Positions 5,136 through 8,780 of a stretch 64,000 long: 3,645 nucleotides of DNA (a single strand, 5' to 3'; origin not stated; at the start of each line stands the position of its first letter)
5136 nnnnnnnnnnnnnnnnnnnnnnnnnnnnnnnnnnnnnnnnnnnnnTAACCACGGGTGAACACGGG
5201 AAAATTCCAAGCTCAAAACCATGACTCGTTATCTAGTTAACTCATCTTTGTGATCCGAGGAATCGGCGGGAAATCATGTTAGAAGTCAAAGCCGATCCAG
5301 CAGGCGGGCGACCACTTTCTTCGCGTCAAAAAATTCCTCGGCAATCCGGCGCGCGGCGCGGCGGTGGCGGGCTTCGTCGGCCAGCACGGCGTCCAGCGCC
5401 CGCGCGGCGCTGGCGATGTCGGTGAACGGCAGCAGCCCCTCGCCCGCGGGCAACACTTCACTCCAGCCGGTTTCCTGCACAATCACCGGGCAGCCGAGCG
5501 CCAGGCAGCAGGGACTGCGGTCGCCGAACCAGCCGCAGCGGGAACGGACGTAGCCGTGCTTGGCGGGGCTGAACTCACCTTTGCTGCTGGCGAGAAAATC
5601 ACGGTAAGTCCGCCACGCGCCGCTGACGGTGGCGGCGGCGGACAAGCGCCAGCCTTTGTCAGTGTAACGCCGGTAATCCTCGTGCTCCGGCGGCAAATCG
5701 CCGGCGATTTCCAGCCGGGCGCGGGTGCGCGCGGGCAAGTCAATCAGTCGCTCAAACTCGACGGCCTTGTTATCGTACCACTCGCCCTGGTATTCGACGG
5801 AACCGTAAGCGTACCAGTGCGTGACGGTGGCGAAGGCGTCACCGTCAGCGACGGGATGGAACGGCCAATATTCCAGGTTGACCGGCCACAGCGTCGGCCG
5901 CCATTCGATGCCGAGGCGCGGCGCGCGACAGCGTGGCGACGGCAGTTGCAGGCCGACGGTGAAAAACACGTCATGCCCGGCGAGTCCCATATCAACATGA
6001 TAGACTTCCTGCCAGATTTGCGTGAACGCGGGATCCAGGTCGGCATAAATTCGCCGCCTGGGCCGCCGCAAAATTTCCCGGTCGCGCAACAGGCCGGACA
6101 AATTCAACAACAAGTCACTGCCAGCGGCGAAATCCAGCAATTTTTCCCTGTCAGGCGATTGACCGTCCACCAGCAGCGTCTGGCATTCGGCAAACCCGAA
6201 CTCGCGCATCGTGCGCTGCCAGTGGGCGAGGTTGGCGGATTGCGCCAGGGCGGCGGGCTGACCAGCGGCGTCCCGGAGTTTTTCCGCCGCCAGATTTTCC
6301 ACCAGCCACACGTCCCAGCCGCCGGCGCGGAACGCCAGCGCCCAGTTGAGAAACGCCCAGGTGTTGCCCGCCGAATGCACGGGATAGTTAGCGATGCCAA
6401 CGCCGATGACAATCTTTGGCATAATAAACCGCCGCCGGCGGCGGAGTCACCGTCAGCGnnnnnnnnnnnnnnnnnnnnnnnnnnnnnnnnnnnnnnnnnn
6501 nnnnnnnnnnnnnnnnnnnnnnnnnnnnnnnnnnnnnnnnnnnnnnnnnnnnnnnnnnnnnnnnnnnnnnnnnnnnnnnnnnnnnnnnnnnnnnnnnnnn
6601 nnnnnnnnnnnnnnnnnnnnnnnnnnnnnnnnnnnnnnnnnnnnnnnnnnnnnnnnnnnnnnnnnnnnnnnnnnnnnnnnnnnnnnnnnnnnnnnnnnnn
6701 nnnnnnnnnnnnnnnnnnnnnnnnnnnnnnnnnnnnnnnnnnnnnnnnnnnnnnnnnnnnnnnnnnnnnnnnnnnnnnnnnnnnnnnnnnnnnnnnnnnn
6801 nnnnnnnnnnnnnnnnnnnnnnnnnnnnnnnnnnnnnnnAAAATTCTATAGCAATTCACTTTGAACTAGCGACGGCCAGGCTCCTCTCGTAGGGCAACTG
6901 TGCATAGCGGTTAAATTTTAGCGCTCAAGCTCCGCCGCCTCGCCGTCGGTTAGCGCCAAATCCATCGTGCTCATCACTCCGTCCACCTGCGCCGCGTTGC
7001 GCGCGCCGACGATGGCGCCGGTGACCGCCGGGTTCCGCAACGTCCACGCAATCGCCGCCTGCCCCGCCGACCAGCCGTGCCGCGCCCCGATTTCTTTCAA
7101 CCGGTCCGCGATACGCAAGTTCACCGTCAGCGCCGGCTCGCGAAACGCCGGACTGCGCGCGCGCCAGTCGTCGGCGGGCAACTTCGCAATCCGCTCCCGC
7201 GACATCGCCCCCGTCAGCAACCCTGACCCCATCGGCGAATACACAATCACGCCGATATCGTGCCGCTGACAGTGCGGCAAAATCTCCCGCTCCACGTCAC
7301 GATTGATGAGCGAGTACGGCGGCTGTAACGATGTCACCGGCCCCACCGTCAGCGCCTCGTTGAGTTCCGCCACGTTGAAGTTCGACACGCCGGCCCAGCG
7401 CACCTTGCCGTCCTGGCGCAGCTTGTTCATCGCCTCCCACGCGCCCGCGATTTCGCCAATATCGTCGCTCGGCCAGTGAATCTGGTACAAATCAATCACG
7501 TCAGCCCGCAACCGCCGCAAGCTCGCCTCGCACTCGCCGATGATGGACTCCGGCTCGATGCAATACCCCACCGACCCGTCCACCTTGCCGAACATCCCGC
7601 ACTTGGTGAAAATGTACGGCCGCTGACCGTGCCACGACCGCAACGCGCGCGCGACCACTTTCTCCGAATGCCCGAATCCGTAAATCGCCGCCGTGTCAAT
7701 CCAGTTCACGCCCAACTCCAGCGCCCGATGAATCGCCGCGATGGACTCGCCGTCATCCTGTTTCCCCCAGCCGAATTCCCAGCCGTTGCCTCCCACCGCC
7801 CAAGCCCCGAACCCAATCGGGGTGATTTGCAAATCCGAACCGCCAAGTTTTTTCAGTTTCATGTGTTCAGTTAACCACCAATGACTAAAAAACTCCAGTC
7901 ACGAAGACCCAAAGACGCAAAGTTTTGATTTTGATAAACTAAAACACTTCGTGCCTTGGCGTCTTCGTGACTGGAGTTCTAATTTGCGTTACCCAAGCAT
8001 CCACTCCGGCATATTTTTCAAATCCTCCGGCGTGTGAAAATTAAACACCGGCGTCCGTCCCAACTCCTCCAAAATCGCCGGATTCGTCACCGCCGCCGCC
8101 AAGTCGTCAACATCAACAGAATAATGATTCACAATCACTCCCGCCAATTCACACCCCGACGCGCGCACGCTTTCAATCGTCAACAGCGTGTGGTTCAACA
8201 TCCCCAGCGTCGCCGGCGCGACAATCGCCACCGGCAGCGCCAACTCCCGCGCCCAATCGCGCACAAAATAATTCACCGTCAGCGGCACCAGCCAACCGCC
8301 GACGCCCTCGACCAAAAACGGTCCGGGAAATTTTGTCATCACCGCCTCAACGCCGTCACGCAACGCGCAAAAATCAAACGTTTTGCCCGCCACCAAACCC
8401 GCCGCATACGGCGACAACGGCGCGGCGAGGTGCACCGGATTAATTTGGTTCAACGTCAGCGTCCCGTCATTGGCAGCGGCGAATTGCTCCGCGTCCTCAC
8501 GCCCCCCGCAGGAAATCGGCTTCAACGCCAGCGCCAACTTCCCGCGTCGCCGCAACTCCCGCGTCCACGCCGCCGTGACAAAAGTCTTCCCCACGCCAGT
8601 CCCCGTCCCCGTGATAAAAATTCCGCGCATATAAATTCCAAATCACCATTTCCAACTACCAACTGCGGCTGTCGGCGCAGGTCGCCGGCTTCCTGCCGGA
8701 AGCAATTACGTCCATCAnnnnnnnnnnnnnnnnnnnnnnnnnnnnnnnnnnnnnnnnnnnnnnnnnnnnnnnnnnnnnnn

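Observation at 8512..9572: GNAT gene flanked by direct, diverged duplicates of the bioD 5' end: a Campbell-type insertion scar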

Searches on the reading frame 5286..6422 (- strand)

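Call 5: search_protein_families(library=pfam, proteins=[window:5286-6422:-])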
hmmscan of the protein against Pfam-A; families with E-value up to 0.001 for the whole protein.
window:5286-6422:- (378 aa): 1 family
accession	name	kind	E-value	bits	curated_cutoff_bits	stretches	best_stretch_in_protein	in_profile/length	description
PF13524.12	Glyco_trans_1_2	-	1.1e-05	25.9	25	1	233-367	13-132/144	Glycosyl transferase-like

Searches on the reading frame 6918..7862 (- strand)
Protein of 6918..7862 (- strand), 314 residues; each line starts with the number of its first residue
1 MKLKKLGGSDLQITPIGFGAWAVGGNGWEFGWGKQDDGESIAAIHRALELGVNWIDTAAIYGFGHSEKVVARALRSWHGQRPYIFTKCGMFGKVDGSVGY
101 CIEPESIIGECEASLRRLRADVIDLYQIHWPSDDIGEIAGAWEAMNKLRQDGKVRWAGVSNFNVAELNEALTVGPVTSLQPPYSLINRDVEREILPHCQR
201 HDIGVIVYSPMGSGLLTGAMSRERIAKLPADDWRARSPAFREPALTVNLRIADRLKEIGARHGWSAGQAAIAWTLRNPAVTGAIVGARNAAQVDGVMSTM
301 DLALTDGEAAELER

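Call 5: search_protein_families(library=pfam, proteins=[window:6918-7862:-])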
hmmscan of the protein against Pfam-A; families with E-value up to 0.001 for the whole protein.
window:6918-7862:- (314 aa): 1 family
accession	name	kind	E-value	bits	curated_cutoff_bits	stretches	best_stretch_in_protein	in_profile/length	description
PF00248.27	Aldo_ket_red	-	5.6e-69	232.9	24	1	15-313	1-287/291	Aldo/keto reductase family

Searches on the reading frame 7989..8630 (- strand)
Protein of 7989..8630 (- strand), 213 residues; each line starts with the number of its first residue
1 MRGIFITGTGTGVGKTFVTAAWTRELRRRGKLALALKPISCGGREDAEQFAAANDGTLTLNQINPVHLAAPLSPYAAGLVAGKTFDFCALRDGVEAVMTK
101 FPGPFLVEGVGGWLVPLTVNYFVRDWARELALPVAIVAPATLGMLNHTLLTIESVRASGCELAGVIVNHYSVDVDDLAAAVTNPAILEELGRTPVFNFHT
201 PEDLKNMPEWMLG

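Call 5: search_protein_families(library=pfam, proteins=[window:7989-8630:-])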
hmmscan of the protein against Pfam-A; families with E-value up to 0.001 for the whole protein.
window:7989-8630:- (213 aa): 2 families
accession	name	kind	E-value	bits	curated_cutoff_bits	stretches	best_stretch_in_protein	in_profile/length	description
PF13500.12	AAA_26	-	2.4e-31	109.6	27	1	2-195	1-184/198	AAA domain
PF01656.29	CbiA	-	5.1e-05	23.7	25.4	1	4-177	1-92/125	CobQ/CobB/MinD/ParA nucleotide binding domain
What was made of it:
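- Checked: Genes. bioD is 7989-8630 (-), Pfam AAA_26, E = 2.4e-31 (call 5).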

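Call 7: find_related_loci(query=window:7989-8630:-, collection=genome_contigs, flank=10000)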
Query window:7989-8630:- (213 aa) in genome_contigs; peptide patterns used: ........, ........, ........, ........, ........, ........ (x = any residue, [..] = any of these).
297 stretches matched a pattern; 3 encode a relative of the query (tblastn E <= 1e-3); 3 distinct loci.
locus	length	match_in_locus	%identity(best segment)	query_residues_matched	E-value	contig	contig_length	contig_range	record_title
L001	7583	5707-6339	81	1-212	1e-104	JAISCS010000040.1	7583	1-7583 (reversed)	MAG: Verrucomicrobiales bacterium isolate Gx481_bin94 k119_2397876, whole genome shotgun sequence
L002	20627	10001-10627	78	1-211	1e-100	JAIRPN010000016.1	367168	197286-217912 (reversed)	MAG: Verrucomicrobiales bacterium isolate Cf509_bin41 k119_1973079, whole genome shotgun sequence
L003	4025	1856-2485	70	1-211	6e-84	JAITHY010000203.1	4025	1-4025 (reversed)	MAG: Verrucomicrobiales bacterium isolate Pc512_bin95 k119_1324123, whole genome shotgun sequence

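Call 28: find_related_loci(query=window:7989-8630:-, collection=metagenome_contigs, flank=10000)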
Query window:7989-8630:- (213 aa) in metagenome_contigs; peptide patterns used: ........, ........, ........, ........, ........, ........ (x = any residue, [..] = any of these).
288 stretches matched a pattern, but none encodes a relative of the query by tblastn (E <= 1e-3).

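Call 35: find_homologous_proteins(query=window:7989-8630:-, max_evalue=1e-30)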
Query window:7989-8630:- (213 aa): 1795 proteins with E <= 1e-30 among 8000 candidates; the best 120 are listed.
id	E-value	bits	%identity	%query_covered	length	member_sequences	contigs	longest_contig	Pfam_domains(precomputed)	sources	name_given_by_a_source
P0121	1.3e-129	448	93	100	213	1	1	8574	PF01656.30,PF13500.13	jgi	jgi:dethiobiotin synthetase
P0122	9.7e-117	406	100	85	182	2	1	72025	PF13500.13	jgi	jgi:dethiobiotin synthetase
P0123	7.8e-108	377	81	100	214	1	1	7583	PF13500.13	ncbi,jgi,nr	ncbi:MAG: dethiobiotin synthase [Verrucomicrobiales bacterium]|jgi:dethiobiotin synthetase|nr:dethio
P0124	6.8e-103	361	78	99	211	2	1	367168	PF13500.13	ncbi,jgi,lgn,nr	ncbi:MAG: dethiobiotin synthase [Verrucomicrobiales bacterium]|jgi:dethiobiotin synthetase|nr:dethio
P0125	8.6e-102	357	76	99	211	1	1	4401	PF13500.13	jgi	-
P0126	3.3e-100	352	75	99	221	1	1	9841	PF13500.13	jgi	jgi:dethiobiotin synthetase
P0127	2.4e-85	304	65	99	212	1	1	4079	PF01656.30,PF13500.13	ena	-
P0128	1.4e-84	301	65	100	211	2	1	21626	PF01656.30,PF13500.13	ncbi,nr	ncbi:MAG: dethiobiotin synthase [Methylacidiphilales bacterium]|nr:dethiobiotin synthase [Candidatus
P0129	4.3e-82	293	64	99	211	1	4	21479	PF13500.13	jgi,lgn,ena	-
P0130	2.2e-80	287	63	99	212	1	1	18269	PF13500.13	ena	-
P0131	6.4e-73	263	61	99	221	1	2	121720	PF13500.13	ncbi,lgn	ncbi:MAG: dethiobiotin synthase [Candidatus Methylacidiphilales bacterium]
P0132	2.2e-71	258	57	99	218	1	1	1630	PF13500.13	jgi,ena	-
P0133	5.2e-71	257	58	99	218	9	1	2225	PF01656.30,PF13500.13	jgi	jgi:dethiobiotin synthetase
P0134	1.0e-70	256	58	100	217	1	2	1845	PF13500.13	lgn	-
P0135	2.3e-70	255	59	100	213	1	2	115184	PF13500.13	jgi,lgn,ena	-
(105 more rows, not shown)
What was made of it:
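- On Dethiobiotin synthase (BioD): The protein is 93% identical to the L007 BioD (call 35).
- The source is probably a metagenome contig (call 35).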

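Call 36: find_encoding_contigs(protein=P0121, flank=10000, max_places=4)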
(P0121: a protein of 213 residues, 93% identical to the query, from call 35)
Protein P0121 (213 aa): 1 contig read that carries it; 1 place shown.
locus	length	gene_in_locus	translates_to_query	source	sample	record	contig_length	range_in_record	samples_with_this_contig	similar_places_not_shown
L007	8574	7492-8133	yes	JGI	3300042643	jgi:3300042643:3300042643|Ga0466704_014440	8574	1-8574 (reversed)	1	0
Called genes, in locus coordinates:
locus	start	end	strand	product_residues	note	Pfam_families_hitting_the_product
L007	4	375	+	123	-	PF07589:PEP_exosort_dom (weak)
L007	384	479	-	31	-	-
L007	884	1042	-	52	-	-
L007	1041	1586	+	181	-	-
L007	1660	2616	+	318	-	-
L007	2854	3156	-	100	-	PF01909:NTP_transf_2, PF18765:Polbeta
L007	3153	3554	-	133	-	PF08780:NTase_sub_bind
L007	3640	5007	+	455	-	PF00202:Aminotran_3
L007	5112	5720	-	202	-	PF10502:Peptidase_S26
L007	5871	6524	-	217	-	-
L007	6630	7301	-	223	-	-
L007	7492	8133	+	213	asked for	PF01656:CbiA (faint), PF13500:AAA_26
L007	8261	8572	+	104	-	?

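Call 37: find_encoding_contigs(protein=P0122, flank=10000, max_places=4)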
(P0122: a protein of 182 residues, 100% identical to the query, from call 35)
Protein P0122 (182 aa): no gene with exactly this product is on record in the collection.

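Call 67: search_protein_families(library=pfam, proteins=[L001:3784-4266:-, L001:6427-7224:+])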
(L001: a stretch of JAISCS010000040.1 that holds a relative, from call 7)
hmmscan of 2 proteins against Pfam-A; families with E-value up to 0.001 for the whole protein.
L001:3784-4266:- (160 aa): 0 families

L001:6427-7224:+ (265 aa): 1 family
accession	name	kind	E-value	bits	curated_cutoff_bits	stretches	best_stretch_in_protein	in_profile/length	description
PF02498.22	Bro-N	-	4.3e-12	46.9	25.6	1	14-108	1-91/96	BRO family, N-terminal domain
